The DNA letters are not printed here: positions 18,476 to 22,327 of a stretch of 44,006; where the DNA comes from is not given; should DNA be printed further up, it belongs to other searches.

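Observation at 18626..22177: Diguanylate cyclase effector fused to a STAND/NLR-like NTPase-TPR scaffold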

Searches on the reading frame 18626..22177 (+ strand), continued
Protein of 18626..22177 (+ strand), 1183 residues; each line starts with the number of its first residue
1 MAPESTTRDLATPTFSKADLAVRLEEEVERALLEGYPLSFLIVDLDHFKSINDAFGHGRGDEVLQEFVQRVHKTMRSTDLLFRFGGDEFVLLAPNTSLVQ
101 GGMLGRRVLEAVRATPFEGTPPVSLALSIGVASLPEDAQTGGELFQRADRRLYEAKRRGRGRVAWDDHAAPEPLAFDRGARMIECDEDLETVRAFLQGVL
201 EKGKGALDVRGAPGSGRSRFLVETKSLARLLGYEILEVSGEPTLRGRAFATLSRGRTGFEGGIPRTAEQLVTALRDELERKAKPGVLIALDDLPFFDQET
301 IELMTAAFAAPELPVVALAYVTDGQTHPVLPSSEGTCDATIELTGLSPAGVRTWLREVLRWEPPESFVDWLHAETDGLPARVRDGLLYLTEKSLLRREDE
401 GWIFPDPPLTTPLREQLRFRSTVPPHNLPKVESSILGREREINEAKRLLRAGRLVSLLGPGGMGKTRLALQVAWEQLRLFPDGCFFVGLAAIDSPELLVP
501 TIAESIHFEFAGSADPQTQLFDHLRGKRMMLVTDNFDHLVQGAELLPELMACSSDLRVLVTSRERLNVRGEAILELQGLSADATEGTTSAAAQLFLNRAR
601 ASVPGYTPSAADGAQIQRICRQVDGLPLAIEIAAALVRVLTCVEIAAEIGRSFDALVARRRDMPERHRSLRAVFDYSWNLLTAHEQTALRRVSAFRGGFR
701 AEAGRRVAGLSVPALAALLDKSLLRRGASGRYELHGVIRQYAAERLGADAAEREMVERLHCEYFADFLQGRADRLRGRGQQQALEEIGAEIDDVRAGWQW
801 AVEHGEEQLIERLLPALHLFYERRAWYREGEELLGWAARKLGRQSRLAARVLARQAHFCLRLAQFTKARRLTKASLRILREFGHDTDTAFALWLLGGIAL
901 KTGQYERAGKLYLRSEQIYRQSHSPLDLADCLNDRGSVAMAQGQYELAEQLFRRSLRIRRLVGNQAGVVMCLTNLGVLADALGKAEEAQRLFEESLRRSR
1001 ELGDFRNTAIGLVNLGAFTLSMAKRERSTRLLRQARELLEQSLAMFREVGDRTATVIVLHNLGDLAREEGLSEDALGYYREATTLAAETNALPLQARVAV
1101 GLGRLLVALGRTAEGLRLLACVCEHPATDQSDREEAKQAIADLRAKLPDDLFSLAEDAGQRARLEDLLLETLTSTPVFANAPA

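Call 28: search_protein_families(library=pfam, proteins=[P0003, P0008, P0011, P0044, P0048], max_evalue=0.01)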
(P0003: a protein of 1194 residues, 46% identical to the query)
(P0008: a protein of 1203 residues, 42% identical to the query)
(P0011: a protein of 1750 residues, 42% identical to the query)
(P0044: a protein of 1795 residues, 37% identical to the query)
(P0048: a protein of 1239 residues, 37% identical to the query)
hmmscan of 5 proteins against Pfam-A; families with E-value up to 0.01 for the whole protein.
P0003 (1194 aa): 21 families
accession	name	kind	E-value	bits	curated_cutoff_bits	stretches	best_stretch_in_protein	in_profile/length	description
PF00990.26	GGDEF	-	3.4e-41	141.2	23.8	1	27-181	3-161/161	Diguanylate cyclase, GGDEF domain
PF13424.12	TPR_12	-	1.7e-25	89.4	30.1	4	948-1020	3-77/77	Tetratricopeptide repeat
PF13401.12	AAA_22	-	4.3e-18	66.3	27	2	467-565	4-104/130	AAA domain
PF13374.12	TPR_10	-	1.7e-15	56.8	27.5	3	988-1021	2-35/42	Tetratricopeptide repeat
PF13176.12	TPR_7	-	4.1e-12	45.6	27.9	1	993-1024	4-35/36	Tetratricopeptide repeat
PF00515.34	TPR_1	-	4.6e-09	36.1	27.8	0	1074-1103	1-30/34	Tetratricopeptide repeat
PF13191.12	AAA_16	-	5.2e-09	37.3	32.6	2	200-328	1-157/167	AAA ATPase domain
PF07719.23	TPR_2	-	1.3e-08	34.8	27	1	992-1018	5-31/34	Tetratricopeptide repeat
PF00931.28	NB-ARC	-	9.7e-08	32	23.5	1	461-692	8-240/248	NB-ARC domain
PF17874.7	TPR_MalT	-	5.1e-07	29.7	45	1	882-1020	53-193/336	MalT-like TPR region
PF13181.12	TPR_8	-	5.3e-07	29.7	25.7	0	991-1019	4-32/34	Tetratricopeptide repeat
PF05729.18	NACHT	-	2.6e-06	27.8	26.7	1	469-586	1-138/167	NACHT domain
PF12862.13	ANAPC5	-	6.5e-06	26.6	23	0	991-1038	41-88/91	Anaphase-promoting complex subunit 5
PF13481.12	AAA_25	-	3e-05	24.2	27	1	461-497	26-62/195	AAA domain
PF25201.1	nSTAND6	-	0.00016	22.2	27.7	0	223-291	18-88/148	Novel STAND NTPase 6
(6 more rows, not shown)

P0008 (1203 aa): 20 families
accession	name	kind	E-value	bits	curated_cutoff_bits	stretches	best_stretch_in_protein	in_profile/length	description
PF00990.26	GGDEF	-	4.9e-39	134.1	23.8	1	26-178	4-160/161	Diguanylate cyclase, GGDEF domain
PF13424.12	TPR_12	-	5.1e-28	97.5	30.1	3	955-1023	7-77/77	Tetratricopeptide repeat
PF13374.12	TPR_10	-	2.6e-20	72.2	27.5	3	990-1024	1-35/42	Tetratricopeptide repeat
PF07719.23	TPR_2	-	1.1e-15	56.8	27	1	911-940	1-30/34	Tetratricopeptide repeat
PF13191.12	AAA_16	-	4e-14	53.9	32.6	2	201-330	4-161/167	AAA ATPase domain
PF00515.34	TPR_1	-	4.3e-14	52.1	27.8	0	1076-1105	1-30/34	Tetratricopeptide repeat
PF13401.12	AAA_22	-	6.1e-12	46.4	27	2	469-566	5-104/130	AAA domain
PF13176.12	TPR_7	-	2.1e-09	37.1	27.9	0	993-1027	1-35/36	Tetratricopeptide repeat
PF13181.12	TPR_8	-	3.2e-09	36.7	25.7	0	914-939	4-29/34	Tetratricopeptide repeat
PF00931.28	NB-ARC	-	4.6e-09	36.3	23.5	1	459-698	5-244/248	NB-ARC domain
PF05729.18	NACHT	-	3.6e-07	30.6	26.7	1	470-584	1-133/167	NACHT domain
PF17874.7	TPR_MalT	-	4.4e-07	29.9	45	1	883-981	13-110/336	MalT-like TPR region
PF25199.1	nSTAND_NTPase5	-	1.8e-05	25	34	0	468-582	40-135/145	Novel STAND NTPase 5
PF20720.3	nSTAND3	-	0.00027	21.1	27.2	0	461-495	9-43/155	Novel STAND NTPase 3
PF17853.6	GGDEF_2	-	0.00079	20.1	24.5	0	81-160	37-105/116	GGDEF-like domain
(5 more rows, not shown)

P0011 (1750 aa): 26 families (the best 25 are shown)
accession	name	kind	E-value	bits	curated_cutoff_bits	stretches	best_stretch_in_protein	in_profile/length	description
PF13424.12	TPR_12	-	2.5e-42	143.4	30.1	6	940-1007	7-76/77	Tetratricopeptide repeat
PF00990.26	GGDEF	-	5e-38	130.8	23.8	1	11-164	3-160/161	Diguanylate cyclase, GGDEF domain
PF13487.12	HD_5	-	5.7e-37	127.5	27.2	1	1553-1713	7-170/170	HD domain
PF07719.23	TPR_2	-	2.3e-21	74.5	27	2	896-926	1-31/34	Tetratricopeptide repeat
PF17874.7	TPR_MalT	-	7.8e-20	71.8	45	3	1337-1536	9-210/336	MalT-like TPR region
PF01966.28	HD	-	1.4e-19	71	22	1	1562-1681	3-115/116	HD domain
PF13374.12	TPR_10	-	1.9e-16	59.9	27.5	3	896-929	2-35/42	Tetratricopeptide repeat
PF00515.34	TPR_1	-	5.5e-16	58.1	27.8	2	896-925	1-30/34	Tetratricopeptide repeat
PF13401.12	AAA_22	-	8e-14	52.5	27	2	455-547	4-98/130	AAA domain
PF13181.12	TPR_8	-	5.2e-13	48.5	25.7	1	898-925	3-30/34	Tetratricopeptide repeat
PF13191.12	AAA_16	-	3.1e-10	41.2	32.6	2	184-312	1-157/167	AAA ATPase domain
PF13176.12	TPR_7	-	7.3e-10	38.6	27.9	0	1371-1399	1-29/36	Tetratricopeptide repeat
PF13432.12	TPR_16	-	6.6e-07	30.1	32.7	0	1256-1316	4-58/65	Tetratricopeptide repeat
PF00931.28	NB-ARC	-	1.1e-06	28.5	23.5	1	455-681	17-238/248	NB-ARC domain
PF14938.12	SNAP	-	2.1e-06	27.8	25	0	1300-1403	85-189/282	Soluble NSF attachment protein, SNAP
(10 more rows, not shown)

P0044 (1795 aa): 25 families
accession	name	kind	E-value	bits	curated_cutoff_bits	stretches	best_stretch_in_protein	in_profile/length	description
PF00990.26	GGDEF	-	4.8e-86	286.9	23.8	2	511-664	3-160/161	Diguanylate cyclase, GGDEF domain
PF00563.25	EAL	-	2.4e-71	240.3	31.3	1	195-431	3-236/236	EAL domain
PF13424.12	TPR_12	-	6.7e-43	145.2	30.1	6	1528-1599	4-77/77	Tetratricopeptide repeat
PF13374.12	TPR_10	-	4.9e-21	74.5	27.5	2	1447-1479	2-34/42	Tetratricopeptide repeat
PF07719.23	TPR_2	-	2.7e-20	71.2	27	1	1447-1477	1-31/34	Tetratricopeptide repeat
PF17874.7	TPR_MalT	-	7.5e-20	71.9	45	2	1535-1719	9-193/336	MalT-like TPR region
PF13191.12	AAA_16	-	1.6e-12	48.7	32.6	2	939-1048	1-148/167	AAA ATPase domain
PF13401.12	AAA_22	-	2.9e-10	41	27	1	956-1057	4-107/130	AAA domain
PF00515.34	TPR_1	-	6.5e-09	35.7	27.8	0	1528-1557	2-31/34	Tetratricopeptide repeat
PF13432.12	TPR_16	-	4.6e-08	33.8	32.7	1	1377-1437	7-61/65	Tetratricopeptide repeat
PF00931.28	NB-ARC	-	1.2e-07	31.6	23.5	1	944-1163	2-222/248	NB-ARC domain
PF13428.12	TPR_14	-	4e-07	30.5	23.5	0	1409-1436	3-30/44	Tetratricopeptide repeat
PF07721.20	TPR_4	-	1.8e-06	28.4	27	0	1689-1708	3-22/26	Tetratricopeptide repeat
PF14938.12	SNAP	-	8.4e-06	25.9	25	0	1620-1712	87-180/282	Soluble NSF attachment protein, SNAP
PF13181.12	TPR_8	-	1.1e-05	25.7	25.7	0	1529-1557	3-31/34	Tetratricopeptide repeat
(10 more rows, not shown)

P0048 (1239 aa): 27 families (the best 25 are shown)
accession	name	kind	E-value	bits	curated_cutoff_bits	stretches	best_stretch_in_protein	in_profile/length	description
PF00990.26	GGDEF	-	1.5e-46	158.5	23.8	1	15-168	3-160/161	Diguanylate cyclase, GGDEF domain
PF13424.12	TPR_12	-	5.2e-39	132.7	30.1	5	1000-1072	3-77/77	Tetratricopeptide repeat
PF13374.12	TPR_10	-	5.9e-19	67.9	27.5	3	1002-1033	4-35/42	Tetratricopeptide repeat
PF07719.23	TPR_2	-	3.3e-16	58.4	27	2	1001-1030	2-31/34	Tetratricopeptide repeat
PF00515.34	TPR_1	-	7.9e-15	54.4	27.8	2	1001-1029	2-30/34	Tetratricopeptide repeat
PF13191.12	AAA_16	-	3.7e-14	54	32.6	2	188-318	1-158/167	AAA ATPase domain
PF17874.7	TPR_MalT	-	5.8e-14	52.5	45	1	1001-1183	41-225/336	MalT-like TPR region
PF13401.12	AAA_22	-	3.6e-10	40.7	27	2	210-318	4-113/130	AAA domain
PF13432.12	TPR_16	-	8.8e-10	39.3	32.7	1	1006-1069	3-60/65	Tetratricopeptide repeat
PF00931.28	NB-ARC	-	4.7e-09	36.3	23.5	1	460-686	17-235/248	NB-ARC domain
PF13181.12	TPR_8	-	2.2e-08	34.1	25.7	0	1083-1109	4-30/34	Tetratricopeptide repeat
PF13176.12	TPR_7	-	4.1e-08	33.1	27.9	0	1082-1112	1-31/36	Tetratricopeptide repeat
PF25201.1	nSTAND6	-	1.1e-06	29.2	27.7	0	446-487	3-44/148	Novel STAND NTPase 6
PF07721.20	TPR_4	-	5.3e-06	27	27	0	1001-1025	2-26/26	Tetratricopeptide repeat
PF20720.3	nSTAND3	-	3.6e-05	23.9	27.2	0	450-487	6-43/155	Novel STAND NTPase 3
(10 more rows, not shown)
